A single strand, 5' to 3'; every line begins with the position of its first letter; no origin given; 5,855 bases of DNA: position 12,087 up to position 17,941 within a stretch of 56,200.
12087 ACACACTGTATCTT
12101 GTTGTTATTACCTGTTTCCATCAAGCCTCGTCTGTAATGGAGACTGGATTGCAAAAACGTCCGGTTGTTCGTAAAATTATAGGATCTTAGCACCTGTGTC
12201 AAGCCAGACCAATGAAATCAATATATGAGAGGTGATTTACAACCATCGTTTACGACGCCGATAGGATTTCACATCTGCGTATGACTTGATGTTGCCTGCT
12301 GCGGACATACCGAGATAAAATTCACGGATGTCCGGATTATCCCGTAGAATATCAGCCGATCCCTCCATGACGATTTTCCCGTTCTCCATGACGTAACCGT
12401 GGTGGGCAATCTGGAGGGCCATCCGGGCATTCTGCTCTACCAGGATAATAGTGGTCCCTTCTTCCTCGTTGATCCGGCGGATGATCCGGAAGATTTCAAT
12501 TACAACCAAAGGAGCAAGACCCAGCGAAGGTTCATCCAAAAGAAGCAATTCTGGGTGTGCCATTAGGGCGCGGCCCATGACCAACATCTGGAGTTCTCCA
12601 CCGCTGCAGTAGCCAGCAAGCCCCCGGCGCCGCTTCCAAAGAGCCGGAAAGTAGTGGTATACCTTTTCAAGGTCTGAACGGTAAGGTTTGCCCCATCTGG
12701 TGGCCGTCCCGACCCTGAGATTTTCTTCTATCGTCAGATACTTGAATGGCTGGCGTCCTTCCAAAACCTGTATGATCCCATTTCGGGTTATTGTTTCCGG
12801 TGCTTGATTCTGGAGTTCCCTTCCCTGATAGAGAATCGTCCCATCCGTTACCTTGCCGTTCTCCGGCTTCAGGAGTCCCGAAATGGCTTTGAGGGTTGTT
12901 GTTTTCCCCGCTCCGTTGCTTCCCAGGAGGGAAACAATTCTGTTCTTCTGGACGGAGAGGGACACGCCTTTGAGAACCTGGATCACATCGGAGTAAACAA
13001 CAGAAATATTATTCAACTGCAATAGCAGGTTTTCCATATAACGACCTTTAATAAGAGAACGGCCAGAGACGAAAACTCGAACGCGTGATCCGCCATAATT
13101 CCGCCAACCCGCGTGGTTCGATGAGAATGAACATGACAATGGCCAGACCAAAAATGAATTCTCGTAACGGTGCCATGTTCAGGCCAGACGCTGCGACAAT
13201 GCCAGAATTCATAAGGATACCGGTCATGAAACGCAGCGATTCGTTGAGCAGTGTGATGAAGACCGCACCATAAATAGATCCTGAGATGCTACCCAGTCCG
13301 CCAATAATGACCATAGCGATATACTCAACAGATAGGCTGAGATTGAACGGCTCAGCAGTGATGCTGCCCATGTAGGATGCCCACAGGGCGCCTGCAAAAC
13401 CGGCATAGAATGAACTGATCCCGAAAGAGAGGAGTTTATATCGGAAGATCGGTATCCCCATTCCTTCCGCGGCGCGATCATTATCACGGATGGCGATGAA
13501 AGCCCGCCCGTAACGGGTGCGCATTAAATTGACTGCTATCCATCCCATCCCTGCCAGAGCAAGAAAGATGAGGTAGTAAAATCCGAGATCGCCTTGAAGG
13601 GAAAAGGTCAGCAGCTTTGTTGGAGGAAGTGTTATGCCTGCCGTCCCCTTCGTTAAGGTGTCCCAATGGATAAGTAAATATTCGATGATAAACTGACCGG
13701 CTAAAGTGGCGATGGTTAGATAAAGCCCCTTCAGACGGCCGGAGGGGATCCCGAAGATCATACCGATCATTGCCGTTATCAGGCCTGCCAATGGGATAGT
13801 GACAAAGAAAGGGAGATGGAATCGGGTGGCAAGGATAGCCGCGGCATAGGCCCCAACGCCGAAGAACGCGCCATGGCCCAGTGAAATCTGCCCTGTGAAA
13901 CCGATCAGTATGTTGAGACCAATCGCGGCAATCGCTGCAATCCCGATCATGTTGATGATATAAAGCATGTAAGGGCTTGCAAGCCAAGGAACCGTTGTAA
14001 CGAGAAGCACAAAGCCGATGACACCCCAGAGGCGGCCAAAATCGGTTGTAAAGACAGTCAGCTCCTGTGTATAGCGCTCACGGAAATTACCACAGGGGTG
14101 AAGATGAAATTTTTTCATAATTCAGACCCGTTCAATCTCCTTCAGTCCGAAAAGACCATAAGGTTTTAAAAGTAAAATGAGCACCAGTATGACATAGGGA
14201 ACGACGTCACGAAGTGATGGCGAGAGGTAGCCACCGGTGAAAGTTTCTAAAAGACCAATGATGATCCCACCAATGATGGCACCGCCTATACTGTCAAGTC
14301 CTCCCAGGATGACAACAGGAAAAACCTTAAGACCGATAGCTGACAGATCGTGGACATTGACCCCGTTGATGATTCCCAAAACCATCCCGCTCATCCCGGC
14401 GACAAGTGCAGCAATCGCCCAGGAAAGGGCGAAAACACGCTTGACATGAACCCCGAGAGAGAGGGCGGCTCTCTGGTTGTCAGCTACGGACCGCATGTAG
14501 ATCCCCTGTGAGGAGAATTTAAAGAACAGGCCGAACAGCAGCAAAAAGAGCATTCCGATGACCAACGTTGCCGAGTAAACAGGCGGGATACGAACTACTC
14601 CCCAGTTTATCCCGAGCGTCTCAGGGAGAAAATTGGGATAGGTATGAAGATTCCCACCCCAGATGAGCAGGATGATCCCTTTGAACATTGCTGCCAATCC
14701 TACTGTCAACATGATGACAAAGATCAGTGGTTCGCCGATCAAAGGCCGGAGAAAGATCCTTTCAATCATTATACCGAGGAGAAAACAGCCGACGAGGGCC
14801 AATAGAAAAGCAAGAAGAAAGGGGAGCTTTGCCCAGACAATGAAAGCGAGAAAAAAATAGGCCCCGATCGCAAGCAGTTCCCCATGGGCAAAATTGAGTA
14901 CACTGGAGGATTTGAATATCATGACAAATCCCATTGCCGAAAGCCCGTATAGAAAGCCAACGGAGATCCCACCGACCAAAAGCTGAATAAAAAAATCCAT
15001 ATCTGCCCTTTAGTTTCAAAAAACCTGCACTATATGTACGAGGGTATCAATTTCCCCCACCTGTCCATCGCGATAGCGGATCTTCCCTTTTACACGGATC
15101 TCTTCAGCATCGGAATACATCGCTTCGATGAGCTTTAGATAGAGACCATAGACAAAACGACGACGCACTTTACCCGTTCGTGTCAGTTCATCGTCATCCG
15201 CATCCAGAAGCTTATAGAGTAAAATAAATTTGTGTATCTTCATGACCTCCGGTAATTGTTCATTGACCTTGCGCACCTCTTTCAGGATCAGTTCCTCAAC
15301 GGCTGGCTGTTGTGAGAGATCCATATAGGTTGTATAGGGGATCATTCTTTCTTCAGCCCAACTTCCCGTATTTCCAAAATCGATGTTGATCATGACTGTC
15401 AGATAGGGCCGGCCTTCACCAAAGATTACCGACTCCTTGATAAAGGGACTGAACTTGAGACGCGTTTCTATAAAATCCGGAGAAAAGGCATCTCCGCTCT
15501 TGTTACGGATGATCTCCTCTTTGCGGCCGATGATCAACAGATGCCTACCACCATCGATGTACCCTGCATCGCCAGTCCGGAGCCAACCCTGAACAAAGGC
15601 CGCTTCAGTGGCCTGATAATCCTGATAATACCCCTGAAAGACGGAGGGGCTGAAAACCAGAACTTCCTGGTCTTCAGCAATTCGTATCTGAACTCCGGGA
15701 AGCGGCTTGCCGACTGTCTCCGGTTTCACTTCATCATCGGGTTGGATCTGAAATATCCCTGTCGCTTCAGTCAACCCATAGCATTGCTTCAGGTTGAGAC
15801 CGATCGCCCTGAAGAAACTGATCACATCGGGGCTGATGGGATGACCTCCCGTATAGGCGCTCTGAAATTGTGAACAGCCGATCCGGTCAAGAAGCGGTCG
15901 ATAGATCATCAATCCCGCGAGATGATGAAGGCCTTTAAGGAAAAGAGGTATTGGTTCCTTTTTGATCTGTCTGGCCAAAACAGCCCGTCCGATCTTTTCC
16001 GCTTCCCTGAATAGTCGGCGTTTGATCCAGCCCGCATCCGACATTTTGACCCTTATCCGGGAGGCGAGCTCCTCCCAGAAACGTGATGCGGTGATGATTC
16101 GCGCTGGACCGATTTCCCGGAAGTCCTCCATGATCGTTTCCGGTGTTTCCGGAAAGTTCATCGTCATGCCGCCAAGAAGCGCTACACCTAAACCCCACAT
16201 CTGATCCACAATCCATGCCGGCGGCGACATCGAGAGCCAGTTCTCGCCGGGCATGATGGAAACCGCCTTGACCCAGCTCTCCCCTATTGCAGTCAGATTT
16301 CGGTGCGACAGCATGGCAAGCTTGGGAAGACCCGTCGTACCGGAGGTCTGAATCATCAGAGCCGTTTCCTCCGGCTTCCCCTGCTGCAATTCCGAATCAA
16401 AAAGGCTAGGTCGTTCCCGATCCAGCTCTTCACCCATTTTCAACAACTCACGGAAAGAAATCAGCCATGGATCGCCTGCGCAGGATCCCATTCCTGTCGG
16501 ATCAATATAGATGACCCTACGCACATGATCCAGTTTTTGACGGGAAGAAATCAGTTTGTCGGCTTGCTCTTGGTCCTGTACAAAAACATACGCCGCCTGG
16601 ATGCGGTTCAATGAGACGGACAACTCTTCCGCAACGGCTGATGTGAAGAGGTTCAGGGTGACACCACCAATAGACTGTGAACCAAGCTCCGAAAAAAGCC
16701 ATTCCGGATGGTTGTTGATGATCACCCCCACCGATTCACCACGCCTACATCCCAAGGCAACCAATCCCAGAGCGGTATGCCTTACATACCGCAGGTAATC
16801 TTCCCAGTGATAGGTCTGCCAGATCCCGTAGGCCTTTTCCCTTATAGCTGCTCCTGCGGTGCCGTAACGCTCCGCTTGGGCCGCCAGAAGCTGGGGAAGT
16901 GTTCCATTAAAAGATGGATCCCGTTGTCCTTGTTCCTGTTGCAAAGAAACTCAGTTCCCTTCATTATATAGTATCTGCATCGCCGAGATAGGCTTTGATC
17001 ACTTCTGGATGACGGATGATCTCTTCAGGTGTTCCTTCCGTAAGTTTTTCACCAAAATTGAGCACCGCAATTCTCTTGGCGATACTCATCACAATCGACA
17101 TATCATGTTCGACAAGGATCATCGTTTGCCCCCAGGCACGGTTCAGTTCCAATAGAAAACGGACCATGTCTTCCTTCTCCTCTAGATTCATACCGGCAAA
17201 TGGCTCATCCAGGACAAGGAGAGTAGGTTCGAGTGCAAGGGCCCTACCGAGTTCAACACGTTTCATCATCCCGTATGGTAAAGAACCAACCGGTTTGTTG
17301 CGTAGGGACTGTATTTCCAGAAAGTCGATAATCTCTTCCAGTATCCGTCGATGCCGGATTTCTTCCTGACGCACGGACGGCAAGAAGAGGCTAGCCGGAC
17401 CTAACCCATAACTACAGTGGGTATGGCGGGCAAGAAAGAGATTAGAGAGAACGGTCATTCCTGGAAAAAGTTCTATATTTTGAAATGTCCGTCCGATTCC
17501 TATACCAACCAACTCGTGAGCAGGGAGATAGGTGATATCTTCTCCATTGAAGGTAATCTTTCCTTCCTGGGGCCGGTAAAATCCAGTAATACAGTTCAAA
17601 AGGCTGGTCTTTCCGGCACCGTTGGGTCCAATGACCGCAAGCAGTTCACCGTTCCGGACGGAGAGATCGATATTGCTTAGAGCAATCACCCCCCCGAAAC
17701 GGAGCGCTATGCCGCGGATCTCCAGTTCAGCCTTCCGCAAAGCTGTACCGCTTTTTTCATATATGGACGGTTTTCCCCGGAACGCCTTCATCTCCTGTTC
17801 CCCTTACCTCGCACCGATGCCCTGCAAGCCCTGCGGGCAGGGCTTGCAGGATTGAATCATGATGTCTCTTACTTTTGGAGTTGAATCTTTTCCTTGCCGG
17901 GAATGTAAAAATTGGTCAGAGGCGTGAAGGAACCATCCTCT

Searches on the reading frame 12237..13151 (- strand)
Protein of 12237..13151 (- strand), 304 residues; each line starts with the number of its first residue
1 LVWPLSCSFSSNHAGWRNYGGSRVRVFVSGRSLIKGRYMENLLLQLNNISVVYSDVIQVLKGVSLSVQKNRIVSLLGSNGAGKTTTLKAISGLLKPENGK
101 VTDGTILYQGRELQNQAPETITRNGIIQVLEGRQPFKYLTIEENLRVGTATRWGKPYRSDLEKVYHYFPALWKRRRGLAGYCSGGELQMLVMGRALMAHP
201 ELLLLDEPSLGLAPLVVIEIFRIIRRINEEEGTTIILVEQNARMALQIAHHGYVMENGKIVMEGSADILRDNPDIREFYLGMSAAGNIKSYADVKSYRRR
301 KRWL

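Call 6: search_protein_families(library=pfam, proteins=[window:12237-13151:-])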
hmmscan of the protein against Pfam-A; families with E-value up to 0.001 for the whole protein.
window:12237-13151:- (304 aa): 4 families
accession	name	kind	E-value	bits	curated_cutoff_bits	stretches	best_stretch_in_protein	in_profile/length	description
PF00005.33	ABC_tran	-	2.1e-24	87.1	25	1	60-209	1-136/137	ABC transporter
PF13304.12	AAA_21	-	2.9e-09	37.8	27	0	185-237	241-295/304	AAA domain, putative AbiEii toxin, Type IV TA system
PF13555.12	AAA_29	-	0.00033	20.8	27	0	62-98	14-50/61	P-loop containing region of AAA domain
PF25199.1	nSTAND_NTPase5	-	0.00037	20.8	34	0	65-95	36-66/145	Novel STAND NTPase 5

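Call 23: search_protein_families(library=ncbifam, proteins=[window:12237-13151:-])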
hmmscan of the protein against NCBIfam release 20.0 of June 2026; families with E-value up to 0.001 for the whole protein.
window:12237-13151:- (304 aa): 182 families (the best 25 are shown)
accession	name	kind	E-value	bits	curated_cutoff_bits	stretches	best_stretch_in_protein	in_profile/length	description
NF008626.0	PRK11614.1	equivalog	9.4e-65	218.4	441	1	39-281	1-236/237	high-affinity branched-chain amino acid ABC transporter ATP-binding protein LivF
TIGR03410.1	urea_trans_UrtE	equivalog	1.9e-57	194.3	285.8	1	44-270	1-220/230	urea ABC transporter ATP-binding subunit UrtE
TIGR04406.1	LPS_export_lptB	equivalog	2.6e-40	138.2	240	1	44-282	2-235/239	LPS export ABC transporter ATP-binding protein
NF008449.1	PRK11300.1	equivalog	8.3e-34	117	362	1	40-281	2-253/255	high-affinity branched-chain amino acid ABC transporter ATP-binding protein LivG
TIGR03411.1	urea_trans_UrtD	equivalog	4.5e-33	114.9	304.1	1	43-281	2-241/242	urea ABC transporter ATP-binding protein UrtD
TIGR01188.1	drrA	subfamily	5e-33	114.7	312.45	1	57-280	6-222/302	daunorubicin resistance ABC transporter, ATP-binding protein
TIGR00972.1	3a0107s01c2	equivalog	5.2e-29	101.3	343.2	1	44-273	2-234/248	phosphate ABC transporter ATP-binding protein PstB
TIGR03265.1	PhnT2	equivalog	2.7e-28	99.2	457.7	1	44-274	5-227/353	putative 2-aminoethylphosphonate ABC transporter ATP-binding protein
TIGR03740.1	galliderm_ABC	subfamily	4.9e-28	98.3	309.75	1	44-267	1-209/223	lantibiotic protection ABC transporter ATP-binding subunit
TIGR04521.1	ECF_ATPase_2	equivalog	3.7e-27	95.1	330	1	45-288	2-252/279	energy-coupling factor transporter ATPase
TIGR00968.1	3a0106s01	subfamily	7.6e-27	94.3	342.75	1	45-274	2-223/237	sulfate ABC transporter ATP-binding protein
TIGR02315.1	ABC_phnC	equivalog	8.9e-27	94.1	266.1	2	180-272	144-236/243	phosphonate ABC transporter ATP-binding protein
TIGR02142.1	modC_ABC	equivalog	9.1e-27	94.2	285.05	1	63-288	16-236/353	molybdenum ABC transporter ATP-binding protein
NF011967.0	PRK15439.1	equivalog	7.4e-26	90.6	586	1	40-271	8-229/510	autoinducer 2 ABC transporter ATP-binding protein LsrA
NF008144.0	PRK10895.1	equivalog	2.8e-25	89.2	381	1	47-281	7-236/241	LPS export ABC transporter ATP-binding protein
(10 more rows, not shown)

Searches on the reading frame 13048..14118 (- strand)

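Call 6: search_protein_families(library=pfam, proteins=[window:13048-14118:-])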
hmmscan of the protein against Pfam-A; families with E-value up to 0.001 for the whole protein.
window:13048-14118:- (356 aa): 1 family
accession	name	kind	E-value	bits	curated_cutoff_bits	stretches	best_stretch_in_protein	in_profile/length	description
PF02653.21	BPD_transp_2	-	3.6e-47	161.2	26.8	1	51-325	2-263/269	Branched-chain amino acid transport system / permease component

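Call 23: search_protein_families(library=ncbifam, proteins=[window:13048-14118:-])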
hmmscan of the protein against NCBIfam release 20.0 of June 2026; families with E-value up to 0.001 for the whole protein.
window:13048-14118:- (356 aa): 11 families
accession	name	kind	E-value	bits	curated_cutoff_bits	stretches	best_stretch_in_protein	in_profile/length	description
NF008450.0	PRK11301.1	subfamily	2.4e-39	136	366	2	32-164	92-224/418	high-affinity branched-chain amino acid ABC transporter permease LivM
TIGR03408.1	urea_trans_UrtC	equivalog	9.5e-32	111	296.2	2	104-294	92-282/313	urea ABC transporter permease subunit UrtC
TIGR03409.1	urea_trans_UrtB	equivalog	2.7e-17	63.4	250.3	1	56-308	9-270/291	urea ABC transporter permease subunit UrtB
TIGR03622.1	urea_t_UrtB_arc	equivalog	3.2e-14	52.9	374.25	1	52-302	5-255/284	urea ABC transporter, permease protein UrtB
TIGR03727.1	urea_t_UrtC_arc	equivalog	8.5e-14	51.2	575.55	1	30-300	28-315/369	urea ABC transporter, permease protein UrtC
NF008630.0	PRK11618.1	equivalog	2e-10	40.4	363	1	61-290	46-278/331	galactofuranose ABC transporter, permease protein YjfF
NF007014.0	PRK09478.1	equivalog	3.5e-09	36.5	386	1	79-298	69-306/336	galactose/methyl galactoside ABC transporter permease MglC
NF007067.0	PRK09512.1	equivalog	5.9e-09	35.5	398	1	48-298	43-295/321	ribose ABC transporter permease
NF008441.0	PRK11285.1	equivalog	7.6e-08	31.8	378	1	36-294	40-297/333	L-arabinose ABC transporter permease AraH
NF011961.0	PRK15432.1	equivalog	5.3e-06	25.9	388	1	52-292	38-276/344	autoinducer 2 ABC transporter permease LsrC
NF040906.3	GguB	equivalog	5.2e-05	22.6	450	1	196-298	240-347/375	multiple monosaccharide ABC transporter permease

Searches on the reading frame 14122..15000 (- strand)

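Call 6: search_protein_families(library=pfam, proteins=[window:14122-15000:-])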
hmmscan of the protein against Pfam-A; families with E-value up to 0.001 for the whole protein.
window:14122-15000:- (292 aa): 1 family
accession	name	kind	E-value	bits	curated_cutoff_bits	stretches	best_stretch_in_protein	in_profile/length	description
PF02653.21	BPD_transp_2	-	1.5e-31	109.9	26.8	1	8-276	2-269/269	Branched-chain amino acid transport system / permease component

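Call 23: search_protein_families(library=ncbifam, proteins=[window:14122-15000:-])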
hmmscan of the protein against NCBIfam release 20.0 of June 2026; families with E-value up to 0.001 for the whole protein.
window:14122-15000:- (292 aa): 3 families
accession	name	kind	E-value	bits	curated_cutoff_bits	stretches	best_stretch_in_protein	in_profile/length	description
NF008011.0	PRK10740.1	equivalog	2.2e-32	112.9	379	1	3-292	7-308/308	high-affinity branched-chain amino acid ABC transporter permease LivH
TIGR03409.1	urea_trans_UrtB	equivalog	1e-31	110.7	250.3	1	7-287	3-289/291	urea ABC transporter permease subunit UrtB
TIGR03622.1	urea_t_UrtB_arc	equivalog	2.6e-15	56.5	374.25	1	14-288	11-281/284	urea ABC transporter, permease protein UrtB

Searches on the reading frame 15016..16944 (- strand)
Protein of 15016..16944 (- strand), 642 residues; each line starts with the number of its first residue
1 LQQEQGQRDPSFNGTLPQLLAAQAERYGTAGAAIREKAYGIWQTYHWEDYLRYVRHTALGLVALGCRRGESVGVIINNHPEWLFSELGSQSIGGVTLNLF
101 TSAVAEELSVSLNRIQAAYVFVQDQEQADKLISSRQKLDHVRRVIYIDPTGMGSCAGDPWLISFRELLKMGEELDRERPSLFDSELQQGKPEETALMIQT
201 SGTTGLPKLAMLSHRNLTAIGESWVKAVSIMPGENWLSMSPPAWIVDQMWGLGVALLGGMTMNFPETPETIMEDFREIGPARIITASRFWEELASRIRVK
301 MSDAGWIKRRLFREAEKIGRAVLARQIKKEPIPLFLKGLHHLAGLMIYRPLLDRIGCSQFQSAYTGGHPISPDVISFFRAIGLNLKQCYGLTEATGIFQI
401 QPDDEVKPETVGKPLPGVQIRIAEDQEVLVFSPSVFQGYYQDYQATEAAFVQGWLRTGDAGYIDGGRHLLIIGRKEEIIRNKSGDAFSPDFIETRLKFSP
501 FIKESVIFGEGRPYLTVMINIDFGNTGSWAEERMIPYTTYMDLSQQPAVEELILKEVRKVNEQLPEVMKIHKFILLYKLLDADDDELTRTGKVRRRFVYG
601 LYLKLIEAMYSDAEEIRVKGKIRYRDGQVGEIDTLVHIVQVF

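Call 6: search_protein_families(library=pfam, proteins=[window:15016-16944:-])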
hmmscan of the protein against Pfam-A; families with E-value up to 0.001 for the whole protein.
window:15016-16944:- (642 aa): 2 families
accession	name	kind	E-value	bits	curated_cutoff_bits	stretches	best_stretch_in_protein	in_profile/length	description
PF00501.34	AMP-binding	-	3e-58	197.9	29.9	1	21-440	2-384/384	AMP-binding enzyme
PF23562.2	AMP-binding_C_3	-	2.8e-11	44.3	20.8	1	479-613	4-123/124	AMP-binding enzyme C-terminal domain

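Call 23: search_protein_families(library=ncbifam, proteins=[window:15016-16944:-])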
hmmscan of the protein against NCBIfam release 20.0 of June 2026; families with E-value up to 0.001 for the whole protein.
window:15016-16944:- (642 aa): 92 families (the best 25 are shown)
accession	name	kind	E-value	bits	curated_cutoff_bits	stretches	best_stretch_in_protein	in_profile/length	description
NF038343.1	ligase_FadD11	exception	1.2e-78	265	950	1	33-612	17-583/585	fatty acid--CoA ligase FadD11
NF004837.0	PRK06187.1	subfamily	1.4e-41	142.4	476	2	358-509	286-455/531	long-chain-fatty-acid--CoA ligase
NF005801.1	PRK07656.1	equivalog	1.6e-41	142.5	657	2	15-262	2-234/500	FadD3 family acyl-CoA ligase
TIGR01923.1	menE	equivalog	1.7e-33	116.2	330.15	2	359-509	225-381/442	o-succinylbenzoate--CoA ligase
NF005714.0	PRK07529.1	subfamily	4.2e-32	111.3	632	2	355-503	335-502/640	acyl-CoA synthetase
NF004114.0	PRK05605.1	equivalog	8.2e-31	106.9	766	3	358-510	338-503/575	long-chain-fatty-acid--CoA ligase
NF002966.0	PRK03640.1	equivalog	1.1e-30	106.7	556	1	358-510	254-416/483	o-succinylbenzoate--CoA ligase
NF009233.0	PRK12583.1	subfamily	1.3e-28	99.8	832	2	8-220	12-229/558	fatty acid CoA ligase family protein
NF052580.1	Str24CoAsynCasG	equivalog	2.9e-28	98.5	750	2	384-512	346-485/548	steroid-24-oyl-CoA synthetase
NF005702.0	PRK07514.1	subfamily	1.5e-27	96.2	558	2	348-511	260-435/506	malonyl-CoA synthase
NF005947.1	PRK08008.1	equivalog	4.8e-26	91.4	651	2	15-252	8-234/518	crotonobetaine/carnitine-CoA ligase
NF004822.0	PRK06178.1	equivalog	1.3e-25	90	782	2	399-509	381-501/571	acyl-CoA synthetase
NF004511.1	PRK05852.1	equivalog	4.3e-25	88.3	650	2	384-510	301-438/505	FadD7 family fatty acid--CoA ligase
NF004814.0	PRK06164.1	equivalog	1.6e-24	86.4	677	2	51-243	42-232/540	acyl-CoA synthetase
NF003313.0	PRK04319.1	equivalog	2.1e-24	85.7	729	2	41-262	71-279/574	acetate--CoA ligase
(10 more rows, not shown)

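Call 71: search_solved_structures(query=window:15016-16944:-, max_evalue=1e-20)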
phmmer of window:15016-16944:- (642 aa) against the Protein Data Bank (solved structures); distinct sequences matched with E-value up to 1e-20: 1.
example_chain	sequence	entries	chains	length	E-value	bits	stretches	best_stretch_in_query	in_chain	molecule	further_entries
6k4c_A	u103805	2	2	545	1.1e-22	83.3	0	346-505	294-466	Ancestral luciferase AncLamp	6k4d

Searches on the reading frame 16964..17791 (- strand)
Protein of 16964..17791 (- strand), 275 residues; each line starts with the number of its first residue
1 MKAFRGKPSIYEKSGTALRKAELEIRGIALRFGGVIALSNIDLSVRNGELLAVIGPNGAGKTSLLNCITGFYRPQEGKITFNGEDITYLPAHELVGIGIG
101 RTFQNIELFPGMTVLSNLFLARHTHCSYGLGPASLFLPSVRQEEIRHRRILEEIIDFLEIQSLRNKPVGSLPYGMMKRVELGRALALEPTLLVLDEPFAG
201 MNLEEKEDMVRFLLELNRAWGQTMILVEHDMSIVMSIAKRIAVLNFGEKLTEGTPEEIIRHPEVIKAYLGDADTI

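Call 6: search_protein_families(library=pfam, proteins=[window:16964-17791:-])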
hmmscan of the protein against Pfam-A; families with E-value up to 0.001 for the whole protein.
window:16964-17791:- (275 aa): 4 families
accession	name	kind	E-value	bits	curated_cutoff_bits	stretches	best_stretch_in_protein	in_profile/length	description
PF00005.33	ABC_tran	-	8.5e-33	114.3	25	1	38-199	1-137/137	ABC transporter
PF12399.14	BCA_ABC_TP_C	-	9e-11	41.6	25.5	1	248-273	1-26/27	Branched-chain amino acid ATP-binding cassette transporter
PF13304.12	AAA_21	-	3.4e-05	24.5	27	0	51-69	2-20/304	AAA domain, putative AbiEii toxin, Type IV TA system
PF13476.12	AAA_23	-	8.5e-05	23.7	27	1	40-69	14-40/201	AAA domain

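Call 23: search_protein_families(library=ncbifam, proteins=[window:16964-17791:-])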
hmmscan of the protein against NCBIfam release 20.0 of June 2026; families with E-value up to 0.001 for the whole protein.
window:16964-17791:- (275 aa): 186 families (the best 25 are shown)
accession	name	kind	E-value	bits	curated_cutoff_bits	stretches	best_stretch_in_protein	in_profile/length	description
NF008449.1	PRK11300.1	equivalog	2.8e-76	256.2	362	1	22-271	5-254/255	high-affinity branched-chain amino acid ABC transporter ATP-binding protein LivG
TIGR03411.1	urea_trans_UrtD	equivalog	1.4e-58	198.4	304.1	1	23-270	3-241/242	urea ABC transporter ATP-binding protein UrtD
TIGR03265.1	PhnT2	equivalog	3.8e-44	151.4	457.7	1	21-264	3-228/353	putative 2-aminoethylphosphonate ABC transporter ATP-binding protein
TIGR00968.1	3a0106s01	subfamily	5.7e-41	140.6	342.75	1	24-270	2-232/237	sulfate ABC transporter ATP-binding protein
NF040840.2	tungstate_WtpC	equivalog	5.2e-40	137.8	440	1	37-263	15-223/347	tungstate ABC transporter ATP-binding protein WtpC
NF043075.1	MMSYN1_0197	equivalog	3.3e-39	134.8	550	1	23-264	3-226/341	spermidine/putrescine ABC transporter ATP-binding protein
TIGR04406.1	LPS_export_lptB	equivalog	4.1e-39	134.3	240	1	23-272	2-236/239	LPS export ABC transporter ATP-binding protein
NF006987.0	PRK09452.1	equivalog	6.1e-38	130.5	482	1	20-264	15-241/378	spermidine/putrescine ABC transporter ATP-binding protein PotA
NF041861.1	YtfR_transport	equivalog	3.1e-37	128.1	850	1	23-270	2-235/492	galactofuranose ABC transporter, ATP-binding protein YtfR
TIGR01186.1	proV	subfamily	9.4e-37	127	326.6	1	33-271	4-232/363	betaine/proline/choline family ABC transporter ATP-binding protein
NF040933.2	ABC_arch_GlcV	equivalog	1.9e-36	125.7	450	1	35-269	19-242/357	glucose ABC transporter ATP-binding protein GlcV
TIGR03410.1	urea_trans_UrtE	equivalog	2.8e-36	125.1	285.8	1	23-259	1-220/230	urea ABC transporter ATP-binding subunit UrtE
TIGR01188.1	drrA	subfamily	7.4e-36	124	312.45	1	31-258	2-211/302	daunorubicin resistance ABC transporter, ATP-binding protein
NF008105.0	PRK10851.1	equivalog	1.8e-35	122.3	502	1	23-263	3-229/362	sulfate/thiosulfate ABC transporter ATP-binding protein CysA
NF008621.0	PRK11607.1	equivalog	1.1e-34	119.8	613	1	21-263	18-242/377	putrescine ABC transporter ATP-binding subunit PotG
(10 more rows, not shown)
